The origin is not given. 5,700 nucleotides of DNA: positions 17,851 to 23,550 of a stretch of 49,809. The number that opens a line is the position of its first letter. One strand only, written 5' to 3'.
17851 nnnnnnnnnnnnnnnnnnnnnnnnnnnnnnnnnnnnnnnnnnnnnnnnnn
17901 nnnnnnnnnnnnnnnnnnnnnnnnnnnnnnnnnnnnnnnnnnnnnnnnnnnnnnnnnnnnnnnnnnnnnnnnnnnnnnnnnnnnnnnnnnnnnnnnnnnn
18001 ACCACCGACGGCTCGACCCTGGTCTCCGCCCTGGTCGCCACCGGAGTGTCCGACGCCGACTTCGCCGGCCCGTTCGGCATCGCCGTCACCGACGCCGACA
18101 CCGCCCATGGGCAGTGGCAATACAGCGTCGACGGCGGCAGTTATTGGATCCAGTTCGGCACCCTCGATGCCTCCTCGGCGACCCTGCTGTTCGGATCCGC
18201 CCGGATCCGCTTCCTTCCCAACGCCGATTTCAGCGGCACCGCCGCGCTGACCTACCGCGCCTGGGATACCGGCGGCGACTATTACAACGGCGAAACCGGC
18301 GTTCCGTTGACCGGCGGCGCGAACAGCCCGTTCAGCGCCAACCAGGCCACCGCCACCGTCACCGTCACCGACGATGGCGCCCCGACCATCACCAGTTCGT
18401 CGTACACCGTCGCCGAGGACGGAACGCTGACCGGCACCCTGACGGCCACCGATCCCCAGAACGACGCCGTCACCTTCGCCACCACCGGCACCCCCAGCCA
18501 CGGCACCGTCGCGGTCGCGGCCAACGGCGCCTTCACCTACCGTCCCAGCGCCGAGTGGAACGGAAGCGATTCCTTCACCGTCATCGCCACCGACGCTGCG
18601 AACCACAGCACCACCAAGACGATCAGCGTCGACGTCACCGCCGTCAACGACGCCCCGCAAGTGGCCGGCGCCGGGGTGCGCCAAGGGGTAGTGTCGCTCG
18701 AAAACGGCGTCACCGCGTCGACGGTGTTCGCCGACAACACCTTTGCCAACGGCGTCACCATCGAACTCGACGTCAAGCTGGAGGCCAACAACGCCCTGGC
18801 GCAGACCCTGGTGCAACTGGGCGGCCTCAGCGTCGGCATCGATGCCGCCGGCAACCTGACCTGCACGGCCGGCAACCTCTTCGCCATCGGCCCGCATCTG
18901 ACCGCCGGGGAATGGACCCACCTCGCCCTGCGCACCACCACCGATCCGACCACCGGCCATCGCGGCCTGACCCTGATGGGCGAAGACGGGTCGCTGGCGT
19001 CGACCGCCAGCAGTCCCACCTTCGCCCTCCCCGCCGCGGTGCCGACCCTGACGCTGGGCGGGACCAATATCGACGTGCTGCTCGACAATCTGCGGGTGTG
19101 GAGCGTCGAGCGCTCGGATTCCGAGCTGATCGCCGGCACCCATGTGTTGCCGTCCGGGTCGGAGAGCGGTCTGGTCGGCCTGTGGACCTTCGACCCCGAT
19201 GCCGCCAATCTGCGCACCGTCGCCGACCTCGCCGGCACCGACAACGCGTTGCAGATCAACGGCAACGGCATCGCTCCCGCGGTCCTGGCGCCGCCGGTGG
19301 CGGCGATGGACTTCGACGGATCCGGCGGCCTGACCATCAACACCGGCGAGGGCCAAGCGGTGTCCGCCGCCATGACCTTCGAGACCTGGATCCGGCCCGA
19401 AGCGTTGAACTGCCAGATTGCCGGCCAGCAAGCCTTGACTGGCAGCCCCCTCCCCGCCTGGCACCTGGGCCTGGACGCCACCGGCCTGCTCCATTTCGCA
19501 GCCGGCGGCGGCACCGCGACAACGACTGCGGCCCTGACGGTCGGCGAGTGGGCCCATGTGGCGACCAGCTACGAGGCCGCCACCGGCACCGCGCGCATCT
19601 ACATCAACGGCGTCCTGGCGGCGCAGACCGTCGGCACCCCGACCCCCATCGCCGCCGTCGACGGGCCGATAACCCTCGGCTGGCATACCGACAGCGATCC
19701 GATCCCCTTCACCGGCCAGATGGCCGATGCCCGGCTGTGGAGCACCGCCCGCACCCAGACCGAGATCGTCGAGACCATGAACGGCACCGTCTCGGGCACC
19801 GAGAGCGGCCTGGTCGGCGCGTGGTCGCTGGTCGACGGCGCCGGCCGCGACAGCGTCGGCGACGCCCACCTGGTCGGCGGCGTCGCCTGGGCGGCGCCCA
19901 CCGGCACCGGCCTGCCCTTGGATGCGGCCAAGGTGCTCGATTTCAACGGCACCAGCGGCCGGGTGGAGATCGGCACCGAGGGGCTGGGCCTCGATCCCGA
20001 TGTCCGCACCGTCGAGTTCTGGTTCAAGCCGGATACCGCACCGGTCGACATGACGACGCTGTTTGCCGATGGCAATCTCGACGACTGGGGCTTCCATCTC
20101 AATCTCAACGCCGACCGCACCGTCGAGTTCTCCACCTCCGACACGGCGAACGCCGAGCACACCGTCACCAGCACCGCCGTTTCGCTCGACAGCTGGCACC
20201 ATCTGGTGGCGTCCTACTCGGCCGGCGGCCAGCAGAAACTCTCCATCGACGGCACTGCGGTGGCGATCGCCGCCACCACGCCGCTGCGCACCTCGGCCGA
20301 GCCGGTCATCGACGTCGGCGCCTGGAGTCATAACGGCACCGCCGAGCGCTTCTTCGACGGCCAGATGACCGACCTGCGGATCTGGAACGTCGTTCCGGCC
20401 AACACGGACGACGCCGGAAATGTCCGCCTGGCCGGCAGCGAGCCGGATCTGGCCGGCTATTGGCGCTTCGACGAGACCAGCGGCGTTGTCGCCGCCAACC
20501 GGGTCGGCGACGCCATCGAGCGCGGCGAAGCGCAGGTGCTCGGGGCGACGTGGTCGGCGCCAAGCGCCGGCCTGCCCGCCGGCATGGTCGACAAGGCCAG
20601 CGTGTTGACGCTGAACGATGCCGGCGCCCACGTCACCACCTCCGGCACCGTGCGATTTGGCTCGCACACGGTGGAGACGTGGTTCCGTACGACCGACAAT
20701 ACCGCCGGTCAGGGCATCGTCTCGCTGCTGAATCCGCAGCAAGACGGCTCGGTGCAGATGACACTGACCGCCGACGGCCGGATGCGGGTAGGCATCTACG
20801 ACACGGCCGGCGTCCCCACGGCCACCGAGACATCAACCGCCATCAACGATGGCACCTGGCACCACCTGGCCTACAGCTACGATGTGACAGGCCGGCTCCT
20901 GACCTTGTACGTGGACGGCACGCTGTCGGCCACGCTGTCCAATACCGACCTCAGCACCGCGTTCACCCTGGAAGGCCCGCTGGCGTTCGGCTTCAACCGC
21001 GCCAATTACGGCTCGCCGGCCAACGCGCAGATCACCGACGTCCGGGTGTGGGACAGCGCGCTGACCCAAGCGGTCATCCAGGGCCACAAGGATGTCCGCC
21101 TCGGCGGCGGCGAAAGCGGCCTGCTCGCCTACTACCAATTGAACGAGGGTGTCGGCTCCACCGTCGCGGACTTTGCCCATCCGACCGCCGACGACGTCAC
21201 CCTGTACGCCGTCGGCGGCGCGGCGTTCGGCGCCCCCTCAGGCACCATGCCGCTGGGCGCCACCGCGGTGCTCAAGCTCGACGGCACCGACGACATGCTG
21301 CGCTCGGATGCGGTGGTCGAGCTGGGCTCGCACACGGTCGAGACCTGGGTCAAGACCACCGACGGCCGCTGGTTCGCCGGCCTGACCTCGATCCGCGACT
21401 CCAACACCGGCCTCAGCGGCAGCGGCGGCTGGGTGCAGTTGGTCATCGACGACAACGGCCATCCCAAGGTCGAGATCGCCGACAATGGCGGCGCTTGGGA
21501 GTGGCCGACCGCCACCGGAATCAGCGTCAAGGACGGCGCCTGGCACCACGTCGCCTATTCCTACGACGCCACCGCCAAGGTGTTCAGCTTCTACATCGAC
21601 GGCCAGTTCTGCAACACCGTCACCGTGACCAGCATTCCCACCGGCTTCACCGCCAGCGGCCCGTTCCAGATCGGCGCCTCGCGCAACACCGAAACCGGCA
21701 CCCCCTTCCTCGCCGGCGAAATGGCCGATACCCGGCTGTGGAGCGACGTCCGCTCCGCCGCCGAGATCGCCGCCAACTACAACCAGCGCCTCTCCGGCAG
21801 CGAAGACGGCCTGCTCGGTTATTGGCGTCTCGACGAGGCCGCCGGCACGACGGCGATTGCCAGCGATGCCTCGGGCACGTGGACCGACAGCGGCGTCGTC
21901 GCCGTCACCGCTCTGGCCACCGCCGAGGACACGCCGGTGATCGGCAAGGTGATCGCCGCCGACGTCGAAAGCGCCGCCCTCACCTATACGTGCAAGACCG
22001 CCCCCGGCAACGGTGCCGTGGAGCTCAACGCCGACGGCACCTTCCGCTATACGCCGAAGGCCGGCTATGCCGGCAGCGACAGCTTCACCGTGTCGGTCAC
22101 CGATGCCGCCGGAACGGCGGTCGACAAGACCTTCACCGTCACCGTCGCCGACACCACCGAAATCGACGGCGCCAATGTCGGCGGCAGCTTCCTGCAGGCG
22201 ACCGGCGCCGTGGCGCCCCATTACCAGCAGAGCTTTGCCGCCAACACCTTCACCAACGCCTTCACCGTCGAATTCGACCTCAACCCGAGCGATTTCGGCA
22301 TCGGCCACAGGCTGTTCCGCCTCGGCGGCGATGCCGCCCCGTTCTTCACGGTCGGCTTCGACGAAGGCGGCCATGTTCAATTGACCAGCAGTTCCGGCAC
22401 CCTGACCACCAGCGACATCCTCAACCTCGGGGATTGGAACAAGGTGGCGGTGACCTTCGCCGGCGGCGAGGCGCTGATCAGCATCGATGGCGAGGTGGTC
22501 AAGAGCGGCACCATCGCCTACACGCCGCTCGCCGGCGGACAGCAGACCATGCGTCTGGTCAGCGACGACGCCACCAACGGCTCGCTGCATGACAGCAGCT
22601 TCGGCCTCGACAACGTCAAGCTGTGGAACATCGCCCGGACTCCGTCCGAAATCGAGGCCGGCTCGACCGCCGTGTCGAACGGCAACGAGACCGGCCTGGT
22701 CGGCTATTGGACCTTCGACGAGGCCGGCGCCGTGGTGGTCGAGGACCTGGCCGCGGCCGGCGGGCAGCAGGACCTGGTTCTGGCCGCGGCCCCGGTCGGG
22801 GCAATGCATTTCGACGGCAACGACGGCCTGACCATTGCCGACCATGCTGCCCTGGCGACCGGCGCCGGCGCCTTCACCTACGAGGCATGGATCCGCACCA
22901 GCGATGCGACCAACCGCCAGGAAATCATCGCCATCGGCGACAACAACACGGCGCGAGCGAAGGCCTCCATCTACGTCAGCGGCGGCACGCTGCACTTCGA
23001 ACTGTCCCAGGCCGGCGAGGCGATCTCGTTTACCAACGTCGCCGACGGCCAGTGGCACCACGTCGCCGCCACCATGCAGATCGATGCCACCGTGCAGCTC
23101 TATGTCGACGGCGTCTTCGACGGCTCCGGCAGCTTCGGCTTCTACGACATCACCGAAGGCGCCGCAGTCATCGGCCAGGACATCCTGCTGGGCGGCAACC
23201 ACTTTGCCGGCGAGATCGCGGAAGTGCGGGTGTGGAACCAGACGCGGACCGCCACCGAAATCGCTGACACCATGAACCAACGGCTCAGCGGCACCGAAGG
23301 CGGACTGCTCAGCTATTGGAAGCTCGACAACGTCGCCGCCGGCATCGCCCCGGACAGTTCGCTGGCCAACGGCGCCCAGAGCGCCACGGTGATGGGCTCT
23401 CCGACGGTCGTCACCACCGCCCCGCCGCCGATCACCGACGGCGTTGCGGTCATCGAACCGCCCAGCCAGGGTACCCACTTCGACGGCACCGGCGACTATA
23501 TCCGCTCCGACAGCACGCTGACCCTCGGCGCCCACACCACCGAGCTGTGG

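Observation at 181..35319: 35.1-kb single ORF with T1SS-substrate features but no secretion or retention genes in the 14 kb downstream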

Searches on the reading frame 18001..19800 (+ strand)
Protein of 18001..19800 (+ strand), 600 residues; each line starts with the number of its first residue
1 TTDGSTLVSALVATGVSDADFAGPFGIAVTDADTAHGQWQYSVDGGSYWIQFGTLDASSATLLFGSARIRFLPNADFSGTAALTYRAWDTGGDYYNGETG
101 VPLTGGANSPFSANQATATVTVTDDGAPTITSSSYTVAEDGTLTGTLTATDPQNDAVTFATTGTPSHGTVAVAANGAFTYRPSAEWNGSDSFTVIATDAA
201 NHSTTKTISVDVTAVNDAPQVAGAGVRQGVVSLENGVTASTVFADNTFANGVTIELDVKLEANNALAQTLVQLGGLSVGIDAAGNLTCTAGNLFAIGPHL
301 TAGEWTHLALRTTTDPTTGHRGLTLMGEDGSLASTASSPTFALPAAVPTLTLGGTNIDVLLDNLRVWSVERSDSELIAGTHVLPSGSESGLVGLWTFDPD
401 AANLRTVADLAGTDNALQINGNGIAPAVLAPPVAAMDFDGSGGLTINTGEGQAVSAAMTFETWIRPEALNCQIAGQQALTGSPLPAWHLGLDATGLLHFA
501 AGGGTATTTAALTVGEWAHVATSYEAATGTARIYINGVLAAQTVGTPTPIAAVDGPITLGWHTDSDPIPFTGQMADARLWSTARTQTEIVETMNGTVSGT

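Call 24: search_protein_families(library=pfam, proteins=[window:18001-19800:+], max_evalue=0.01)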
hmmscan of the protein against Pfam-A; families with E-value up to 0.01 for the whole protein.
window:18001-19800:+ (600 aa): 6 families
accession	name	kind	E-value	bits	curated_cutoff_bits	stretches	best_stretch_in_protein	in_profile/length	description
PF13385.13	Laminin_G_3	-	4.6e-28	98.7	27.6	2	440-589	3-150/151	Concanavalin A-like lectin/glucanases superfamily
PF17963.7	Big_9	-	1e-15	58.8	23.6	1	127-210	3-88/89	Bacterial Ig domain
PF17803.7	Cadherin_4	-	7.9e-11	42.8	25.1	1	116-180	1-71/71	Bacterial cadherin-like domain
PF17892.7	Cadherin_5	-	3.2e-09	36.9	26.5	1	127-213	4-98/98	Cadherin-like domain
PF00354.24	Pentaxin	-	0.00091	19.4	25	1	508-595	76-169/194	Pentaxin family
PF20622.4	Big_15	-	0.0092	16.3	27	0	129-210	2-80/82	Bacterial Ig domain (Big_16)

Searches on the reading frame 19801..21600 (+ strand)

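Call 24: search_protein_families(library=pfam, proteins=[window:19801-21600:+], max_evalue=0.01)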
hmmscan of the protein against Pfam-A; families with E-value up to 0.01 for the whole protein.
window:19801-21600:+ (600 aa): 6 families
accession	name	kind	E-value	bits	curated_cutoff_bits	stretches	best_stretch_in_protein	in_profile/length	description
PF13385.13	Laminin_G_3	-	7e-55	185.8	27.6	3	275-427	4-151/151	Concanavalin A-like lectin/glucanases superfamily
PF02210.31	Laminin_G_2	-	5.5e-17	62.9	22.9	2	295-398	1-98/126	Laminin G domain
PF00054.30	Laminin_G_1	-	1.8e-06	28.6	24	0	324-396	27-97/131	Laminin G domain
PF00354.24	Pentaxin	-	1.6e-05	25.2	25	0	300-427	37-164/194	Pentaxin family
PF18483.9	Lectin_L-type_dom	-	2.1e-05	24.9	78.3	0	300-402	115-202/215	Legume lectin beta-barrel domain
PF22237.3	SO2946-like_C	-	0.0044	17.5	27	0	87-164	59-137/163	SO2946-like, C-terminal domain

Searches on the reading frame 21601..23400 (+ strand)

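Call 24: search_protein_families(library=pfam, proteins=[window:21601-23400:+], max_evalue=0.01)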
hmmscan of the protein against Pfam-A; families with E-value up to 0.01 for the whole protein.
window:21601-23400:+ (600 aa): 10 families
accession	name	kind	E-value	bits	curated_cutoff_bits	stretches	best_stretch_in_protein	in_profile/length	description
PF13385.13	Laminin_G_3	-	3.3e-45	154.4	27.6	3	405-555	2-151/151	Concanavalin A-like lectin/glucanases superfamily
PF17963.7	Big_9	-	5.8e-15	56.4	23.6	1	101-181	6-89/89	Bacterial Ig domain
PF17892.7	Cadherin_5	-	1.3e-10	41.4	26.5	1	102-182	11-97/98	Cadherin-like domain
PF02210.31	Laminin_G_2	-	2.7e-09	38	22.9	1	456-506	22-75/126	Laminin G domain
PF17803.7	Cadherin_4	-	1.5e-07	32.2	25.1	1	99-150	15-71/71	Bacterial cadherin-like domain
PF00054.30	Laminin_G_1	-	4.6e-06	27.3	24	0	437-504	4-73/131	Laminin G domain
PF19076.6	CshA_repeat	-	0.00015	22.8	27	1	128-182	48-103/103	Surface adhesin CshA repetitive domain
PF07953.20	Toxin_R_bind_N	-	0.0012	19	23.8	1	411-507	42-148/191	Clostridium neurotoxin, N-terminal receptor binding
PF19077.6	Big_13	-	0.0021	18.9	27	1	95-182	13-100/102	Bacterial Ig-like domain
PF05345.18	He_PIG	-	0.0055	17.6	24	0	124-183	34-96/96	Putative Ig domain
